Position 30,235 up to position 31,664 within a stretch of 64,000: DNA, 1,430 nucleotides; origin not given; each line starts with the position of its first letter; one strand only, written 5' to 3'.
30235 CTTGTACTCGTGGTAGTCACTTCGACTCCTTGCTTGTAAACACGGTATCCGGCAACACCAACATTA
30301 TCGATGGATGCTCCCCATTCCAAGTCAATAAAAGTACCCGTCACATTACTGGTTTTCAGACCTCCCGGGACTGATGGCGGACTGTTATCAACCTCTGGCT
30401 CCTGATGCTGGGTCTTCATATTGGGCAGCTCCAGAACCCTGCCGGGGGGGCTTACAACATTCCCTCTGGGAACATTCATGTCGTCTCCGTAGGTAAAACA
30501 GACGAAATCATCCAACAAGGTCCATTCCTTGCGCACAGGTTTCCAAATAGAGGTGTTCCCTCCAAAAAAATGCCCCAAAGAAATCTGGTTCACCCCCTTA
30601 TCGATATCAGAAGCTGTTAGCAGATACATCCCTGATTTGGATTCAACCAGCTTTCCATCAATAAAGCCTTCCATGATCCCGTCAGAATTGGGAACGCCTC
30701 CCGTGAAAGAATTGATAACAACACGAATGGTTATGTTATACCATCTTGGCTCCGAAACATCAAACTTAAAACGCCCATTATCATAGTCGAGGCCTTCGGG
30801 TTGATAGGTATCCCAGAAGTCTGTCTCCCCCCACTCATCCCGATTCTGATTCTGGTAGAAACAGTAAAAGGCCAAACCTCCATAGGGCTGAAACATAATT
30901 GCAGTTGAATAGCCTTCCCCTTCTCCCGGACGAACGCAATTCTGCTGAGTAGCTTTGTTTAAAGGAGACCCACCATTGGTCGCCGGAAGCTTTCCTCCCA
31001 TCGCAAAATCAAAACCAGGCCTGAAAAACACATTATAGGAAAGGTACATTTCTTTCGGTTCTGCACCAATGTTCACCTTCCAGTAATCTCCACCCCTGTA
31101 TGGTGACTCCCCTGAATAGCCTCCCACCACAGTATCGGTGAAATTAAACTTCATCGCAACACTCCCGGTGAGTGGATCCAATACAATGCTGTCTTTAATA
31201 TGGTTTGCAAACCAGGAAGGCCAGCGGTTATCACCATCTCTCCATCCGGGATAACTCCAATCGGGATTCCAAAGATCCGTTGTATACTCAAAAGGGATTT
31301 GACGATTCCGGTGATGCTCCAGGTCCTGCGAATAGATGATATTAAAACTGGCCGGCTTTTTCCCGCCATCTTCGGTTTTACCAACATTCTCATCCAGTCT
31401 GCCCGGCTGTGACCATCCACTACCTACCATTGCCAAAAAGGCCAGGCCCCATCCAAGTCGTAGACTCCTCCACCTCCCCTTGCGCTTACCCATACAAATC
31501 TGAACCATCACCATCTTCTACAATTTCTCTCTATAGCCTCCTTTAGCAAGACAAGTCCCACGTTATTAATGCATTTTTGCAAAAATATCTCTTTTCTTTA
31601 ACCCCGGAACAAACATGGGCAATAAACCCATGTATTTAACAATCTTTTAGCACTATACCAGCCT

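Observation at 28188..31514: A secreted putative polysaccharide-cleaving or polysaccharide-binding enzyme embedded in the biosynthetic locus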

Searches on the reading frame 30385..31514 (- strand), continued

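Call 26: search_solved_structures(query=A2, max_evalue=1, show_alignments=4)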
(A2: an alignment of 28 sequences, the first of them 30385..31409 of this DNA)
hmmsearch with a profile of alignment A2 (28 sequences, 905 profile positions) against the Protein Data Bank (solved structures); distinct sequences matched with E-value up to 1: 292 (the best 60 are shown).
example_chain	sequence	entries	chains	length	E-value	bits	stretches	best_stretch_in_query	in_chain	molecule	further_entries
8q6t_I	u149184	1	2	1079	5e-35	124.2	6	311-454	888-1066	Titin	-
5gmt_A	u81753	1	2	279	8.3e-31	110.2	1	66-274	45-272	Alginate lyase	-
8g4l_bm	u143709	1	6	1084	4.8e-27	97.8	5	312-513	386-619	Titin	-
6kcw_A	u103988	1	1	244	4.6e-22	81.3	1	36-272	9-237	Alginate lyase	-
6kzk_A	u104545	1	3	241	4.3e-19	71.4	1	36-272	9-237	Alginate lyase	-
6kcv_B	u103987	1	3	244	6.8e-19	70.8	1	36-272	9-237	Alginate lyase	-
7y8s_A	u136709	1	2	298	9.4e-18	67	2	312-469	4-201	Dscam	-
4yh7_A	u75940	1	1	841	3.6e-17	65.1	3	306-513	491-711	Receptor-type tyrosine-protein phosphatase delta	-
6tpw_A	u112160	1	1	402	9.2e-17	63.7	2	310-522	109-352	Receptor-type tyrosine-protein phosphatase F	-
3r8q_A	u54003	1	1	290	2.5e-16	62.3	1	312-552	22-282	Fibronectin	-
1fnh_A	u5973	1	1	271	3.1e-16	62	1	313-552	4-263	PROTEIN (FIBRONECTIN)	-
3a0n_A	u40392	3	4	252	3.5e-16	61.8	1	65-270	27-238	VAL-1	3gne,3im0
4pbx_A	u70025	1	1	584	9.1e-16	60.4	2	305-456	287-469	Receptor-type tyrosine-protein phosphatase S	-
6xay_A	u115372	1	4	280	3.2e-15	58.7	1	311-542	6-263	Fibronectin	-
6mfa_A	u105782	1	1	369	6.2e-15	57.7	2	306-513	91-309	Fibronectin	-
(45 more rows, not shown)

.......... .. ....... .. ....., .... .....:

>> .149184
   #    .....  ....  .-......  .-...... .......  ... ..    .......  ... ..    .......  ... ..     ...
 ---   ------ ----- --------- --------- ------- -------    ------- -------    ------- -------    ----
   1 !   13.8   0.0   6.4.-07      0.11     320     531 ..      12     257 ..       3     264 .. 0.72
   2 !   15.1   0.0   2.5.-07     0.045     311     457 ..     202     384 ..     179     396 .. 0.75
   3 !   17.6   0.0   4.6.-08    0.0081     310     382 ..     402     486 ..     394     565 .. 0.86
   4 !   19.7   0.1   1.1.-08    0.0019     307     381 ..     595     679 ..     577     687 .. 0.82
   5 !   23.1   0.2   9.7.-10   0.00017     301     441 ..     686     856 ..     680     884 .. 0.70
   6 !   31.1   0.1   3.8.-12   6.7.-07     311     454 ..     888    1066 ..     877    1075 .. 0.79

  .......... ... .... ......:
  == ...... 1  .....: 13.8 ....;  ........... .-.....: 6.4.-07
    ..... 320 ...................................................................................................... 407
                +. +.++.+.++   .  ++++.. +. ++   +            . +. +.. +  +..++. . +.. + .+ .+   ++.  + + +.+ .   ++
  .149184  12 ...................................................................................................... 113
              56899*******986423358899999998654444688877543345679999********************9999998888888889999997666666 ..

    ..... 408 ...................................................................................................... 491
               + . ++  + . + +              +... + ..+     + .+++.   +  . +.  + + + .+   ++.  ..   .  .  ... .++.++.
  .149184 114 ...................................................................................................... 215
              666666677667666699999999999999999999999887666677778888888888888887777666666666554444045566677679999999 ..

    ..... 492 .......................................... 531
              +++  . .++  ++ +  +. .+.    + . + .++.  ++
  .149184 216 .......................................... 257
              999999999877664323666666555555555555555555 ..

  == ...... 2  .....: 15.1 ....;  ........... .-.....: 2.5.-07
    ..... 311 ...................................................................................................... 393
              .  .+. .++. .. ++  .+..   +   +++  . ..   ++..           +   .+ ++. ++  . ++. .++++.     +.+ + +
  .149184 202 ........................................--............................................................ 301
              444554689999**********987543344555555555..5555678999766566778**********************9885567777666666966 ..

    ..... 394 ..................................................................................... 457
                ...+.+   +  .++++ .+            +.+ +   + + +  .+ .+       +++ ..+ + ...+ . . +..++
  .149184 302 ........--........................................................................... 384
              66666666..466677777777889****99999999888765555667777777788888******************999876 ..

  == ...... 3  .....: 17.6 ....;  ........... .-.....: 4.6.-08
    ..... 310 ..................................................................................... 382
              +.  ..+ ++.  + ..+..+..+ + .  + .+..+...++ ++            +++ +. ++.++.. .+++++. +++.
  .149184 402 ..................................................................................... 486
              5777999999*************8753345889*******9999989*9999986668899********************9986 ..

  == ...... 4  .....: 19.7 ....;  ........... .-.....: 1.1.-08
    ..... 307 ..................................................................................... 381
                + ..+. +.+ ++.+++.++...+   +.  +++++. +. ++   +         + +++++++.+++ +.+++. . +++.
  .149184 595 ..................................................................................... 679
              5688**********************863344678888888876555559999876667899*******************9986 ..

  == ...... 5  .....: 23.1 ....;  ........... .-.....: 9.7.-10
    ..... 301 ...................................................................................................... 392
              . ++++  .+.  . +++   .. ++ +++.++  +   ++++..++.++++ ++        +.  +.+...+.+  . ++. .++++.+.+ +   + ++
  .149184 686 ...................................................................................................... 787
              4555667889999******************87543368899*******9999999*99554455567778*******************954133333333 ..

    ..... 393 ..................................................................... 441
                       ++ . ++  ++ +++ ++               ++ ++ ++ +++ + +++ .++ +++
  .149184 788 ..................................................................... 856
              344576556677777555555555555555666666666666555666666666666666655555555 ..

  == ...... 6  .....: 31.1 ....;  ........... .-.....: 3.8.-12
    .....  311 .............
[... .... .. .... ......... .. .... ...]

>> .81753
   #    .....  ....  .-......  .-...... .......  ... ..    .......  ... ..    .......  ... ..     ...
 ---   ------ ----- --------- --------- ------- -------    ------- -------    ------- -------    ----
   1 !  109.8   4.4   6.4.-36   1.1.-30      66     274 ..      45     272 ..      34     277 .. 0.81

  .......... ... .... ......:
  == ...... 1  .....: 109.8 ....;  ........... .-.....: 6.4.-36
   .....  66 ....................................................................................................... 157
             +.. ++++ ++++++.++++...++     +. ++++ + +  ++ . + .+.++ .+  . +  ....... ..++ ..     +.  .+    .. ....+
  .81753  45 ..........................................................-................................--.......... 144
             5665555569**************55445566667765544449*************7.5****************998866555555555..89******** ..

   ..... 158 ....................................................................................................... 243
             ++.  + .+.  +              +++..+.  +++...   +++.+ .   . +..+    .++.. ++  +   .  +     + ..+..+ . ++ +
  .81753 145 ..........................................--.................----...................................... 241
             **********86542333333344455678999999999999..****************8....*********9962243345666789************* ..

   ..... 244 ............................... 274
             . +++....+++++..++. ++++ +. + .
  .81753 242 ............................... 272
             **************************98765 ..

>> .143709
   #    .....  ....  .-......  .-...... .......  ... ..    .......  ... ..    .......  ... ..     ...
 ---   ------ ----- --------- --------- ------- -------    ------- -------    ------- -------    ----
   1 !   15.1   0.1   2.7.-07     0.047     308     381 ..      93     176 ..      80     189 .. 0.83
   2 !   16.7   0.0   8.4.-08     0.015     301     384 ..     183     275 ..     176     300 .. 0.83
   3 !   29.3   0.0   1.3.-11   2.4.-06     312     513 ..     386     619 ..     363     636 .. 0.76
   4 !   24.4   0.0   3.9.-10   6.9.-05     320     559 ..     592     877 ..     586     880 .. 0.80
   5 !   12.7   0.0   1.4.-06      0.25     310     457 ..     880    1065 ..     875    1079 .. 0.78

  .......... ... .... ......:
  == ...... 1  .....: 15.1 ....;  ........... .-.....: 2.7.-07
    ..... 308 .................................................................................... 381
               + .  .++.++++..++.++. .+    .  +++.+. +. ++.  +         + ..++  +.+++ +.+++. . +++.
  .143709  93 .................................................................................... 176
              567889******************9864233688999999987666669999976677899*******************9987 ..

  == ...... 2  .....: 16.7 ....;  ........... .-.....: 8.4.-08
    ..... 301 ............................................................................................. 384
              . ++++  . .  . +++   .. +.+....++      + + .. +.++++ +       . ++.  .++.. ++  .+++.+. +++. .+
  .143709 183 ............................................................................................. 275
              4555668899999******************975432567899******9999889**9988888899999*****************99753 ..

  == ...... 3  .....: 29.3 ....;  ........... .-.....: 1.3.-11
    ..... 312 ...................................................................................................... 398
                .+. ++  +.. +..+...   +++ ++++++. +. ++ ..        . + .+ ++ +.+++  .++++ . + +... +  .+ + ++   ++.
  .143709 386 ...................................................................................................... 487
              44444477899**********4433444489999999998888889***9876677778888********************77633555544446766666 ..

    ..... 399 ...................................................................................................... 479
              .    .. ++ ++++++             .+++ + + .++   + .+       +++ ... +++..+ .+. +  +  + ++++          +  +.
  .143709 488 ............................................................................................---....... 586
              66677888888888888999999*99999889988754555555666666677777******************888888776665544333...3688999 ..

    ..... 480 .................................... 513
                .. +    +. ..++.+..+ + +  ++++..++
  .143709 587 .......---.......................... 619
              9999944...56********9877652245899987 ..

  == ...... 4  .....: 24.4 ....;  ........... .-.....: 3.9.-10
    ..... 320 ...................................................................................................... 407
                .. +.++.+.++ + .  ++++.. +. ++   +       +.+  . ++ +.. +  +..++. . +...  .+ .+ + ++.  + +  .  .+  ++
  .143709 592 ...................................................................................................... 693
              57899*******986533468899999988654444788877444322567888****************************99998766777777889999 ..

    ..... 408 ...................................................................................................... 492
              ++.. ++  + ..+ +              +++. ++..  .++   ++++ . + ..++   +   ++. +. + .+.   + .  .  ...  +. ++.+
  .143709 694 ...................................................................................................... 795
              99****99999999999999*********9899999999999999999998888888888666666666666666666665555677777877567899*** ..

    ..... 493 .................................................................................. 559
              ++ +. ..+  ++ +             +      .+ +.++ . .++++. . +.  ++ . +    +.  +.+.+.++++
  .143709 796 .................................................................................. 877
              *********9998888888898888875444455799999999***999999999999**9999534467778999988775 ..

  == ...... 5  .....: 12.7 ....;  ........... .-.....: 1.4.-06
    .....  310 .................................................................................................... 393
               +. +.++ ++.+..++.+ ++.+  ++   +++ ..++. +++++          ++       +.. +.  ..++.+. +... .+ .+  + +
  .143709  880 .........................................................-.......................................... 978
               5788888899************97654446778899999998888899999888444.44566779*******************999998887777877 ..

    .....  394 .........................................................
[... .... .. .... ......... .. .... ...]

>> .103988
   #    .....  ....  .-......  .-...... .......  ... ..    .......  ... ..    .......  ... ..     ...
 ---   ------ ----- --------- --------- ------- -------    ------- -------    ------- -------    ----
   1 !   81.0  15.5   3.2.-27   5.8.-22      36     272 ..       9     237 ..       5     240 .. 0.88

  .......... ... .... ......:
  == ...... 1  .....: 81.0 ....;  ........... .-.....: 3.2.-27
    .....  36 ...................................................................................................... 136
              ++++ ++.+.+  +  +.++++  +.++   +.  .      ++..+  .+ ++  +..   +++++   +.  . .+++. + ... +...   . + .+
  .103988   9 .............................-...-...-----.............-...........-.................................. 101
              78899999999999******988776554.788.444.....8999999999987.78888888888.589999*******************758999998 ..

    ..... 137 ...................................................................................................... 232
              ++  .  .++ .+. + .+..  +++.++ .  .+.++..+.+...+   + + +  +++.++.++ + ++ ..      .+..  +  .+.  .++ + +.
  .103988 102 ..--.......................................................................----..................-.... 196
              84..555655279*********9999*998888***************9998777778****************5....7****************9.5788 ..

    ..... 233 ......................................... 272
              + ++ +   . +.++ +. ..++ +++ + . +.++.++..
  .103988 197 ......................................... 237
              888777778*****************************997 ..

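Call 32: predict_structure(alignment_id=A2)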
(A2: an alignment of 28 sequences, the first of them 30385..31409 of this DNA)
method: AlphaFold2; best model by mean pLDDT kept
length: 341 residues; sequences in the alignment: 28
mean_pLDDT: 85.2   pTM: 0.88
mean pLDDT of the five models: 85.2, 84.4, 83.1, 82.8, 82.7
residues with pLDDT >= 90: 219; 70-90: 61; 50-70: 26; < 50: 35
segments of 3 or more residues with pLDDT < 50: 1-18, 93-103, 336-341
pLDDT, mean of each block of 10 residues (from residue 1): 42 46 93 93 90 81 56 86 91 47 62 96 97 87 96 91 96 92 95 93 96 95 97 97 98 98 97 93 68 88 95 94 94 59 46
secondary structure, 60 per line:
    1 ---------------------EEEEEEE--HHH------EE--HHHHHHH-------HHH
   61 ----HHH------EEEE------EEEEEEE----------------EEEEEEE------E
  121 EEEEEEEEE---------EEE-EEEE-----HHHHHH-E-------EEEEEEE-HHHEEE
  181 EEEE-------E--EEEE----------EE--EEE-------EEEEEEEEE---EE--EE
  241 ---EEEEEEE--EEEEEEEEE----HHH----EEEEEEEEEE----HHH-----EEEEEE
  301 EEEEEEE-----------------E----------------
elements in order: E22-28 H44-50 E74-77 E84-90 E107-113 E120-129 E139-141 E143-146 H152-157 E167-173 E178-184 E195-198 E213-215 E223-231 E244-250 E253-261 E273-282 E295-307

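Call 38: fold_search(model_id=the predicted structure, library=pdb)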
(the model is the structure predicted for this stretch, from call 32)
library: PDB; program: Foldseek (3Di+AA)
matches with E <= 10: 1161; with E <= 0.001: 181
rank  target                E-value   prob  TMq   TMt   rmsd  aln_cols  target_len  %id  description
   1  5gmt_B                8.9e-14  1.00  0.55  0.70   4.9       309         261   18  Crystal structure of the marine PL-14 alginate lyase from Aplysia kurodai (released 2017-01-04)
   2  5gmt_A                9.4e-14  1.00  0.56  0.70   5.0       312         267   16  Crystal structure of the marine PL-14 alginate lyase from Aplysia kurodai (released 2017-01-04)
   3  6kzk_A                1.0e-12  1.00  0.56  0.76   4.4       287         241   16  Structure of alginate lyase Aly36B mutant K143A/M171A in complex with alginate trisaccharide (released 2020-09-23)
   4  6kcw                  1.9e-12  1.00  0.55  0.74   4.7       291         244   16  Structure of alginate lyase Aly36B (released 2020-06-24)
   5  6kcv_A                2.5e-12  1.00  0.55  0.75   4.7       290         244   14  Structure of alginate lyase Aly36B mutant K143A/Y185A in complex with alginate tetrasaccharide (released 2020-06-24)
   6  3gne_A                4.2e-12  1.00  0.50  0.68   7.2       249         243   20  Crystal structure of alginate lyase vAL-1 from Chlorella virus (released 2009-10-20)
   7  3a0n                  6.9e-12  1.00  0.48  0.67   8.2       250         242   20  Crystal structure of D-glucuronic acid-bound alginate lyase vAL-1 from Chlorella virus (released 2009-10-20)
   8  2zzj                  1.5e-08  1.00  0.46  0.63   6.5       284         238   14  Crystal structure of endo-beta-1,4-glucuronan lyase from fungus Trichoderma reesei (released 2009-05-05)
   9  3n7m                  2.0e-07  1.00  0.36  0.30   6.2       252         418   13  Crystal structure of W1252A mutant of HCR D/C VPI 5995 (released 2010-09-08)
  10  4isq_A                2.3e-07  1.00  0.35  0.29   6.3       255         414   14  Binding domain of Botulinum neurotoxin DC in complex with human synaptotagmin I (released 2013-08-14)
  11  3n7k_B                5.3e-07  1.00  0.36  0.30   6.2       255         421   13  Crystal structure of botulinum neurotoxin serotype C1 binding domain (released 2010-09-08)
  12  3azv_A                5.9e-07  1.00  0.34  0.29   6.3       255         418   13  Crystal structure of the receptor binding domain (released 2011-12-28)
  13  8q2a_C                5.9e-07  1.00  0.33  0.46   8.0       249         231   12  TtX122B - A domain of unknown function from the Teredinibacter turnerae protein TERTU_2913 (released 2024-03-13)
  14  3r4s_A                6.2e-07  1.00  0.34  0.28   6.3       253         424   11  Cell entry of botulinum neurotoxin type C is dependent upon interaction with two ganglioside molecules (released 2011-06-08)
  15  8q2a_A                6.2e-07  1.00  0.34  0.47   8.0       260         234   12  TtX122B - A domain of unknown function from the Teredinibacter turnerae protein TERTU_2913 (released 2024-03-13)
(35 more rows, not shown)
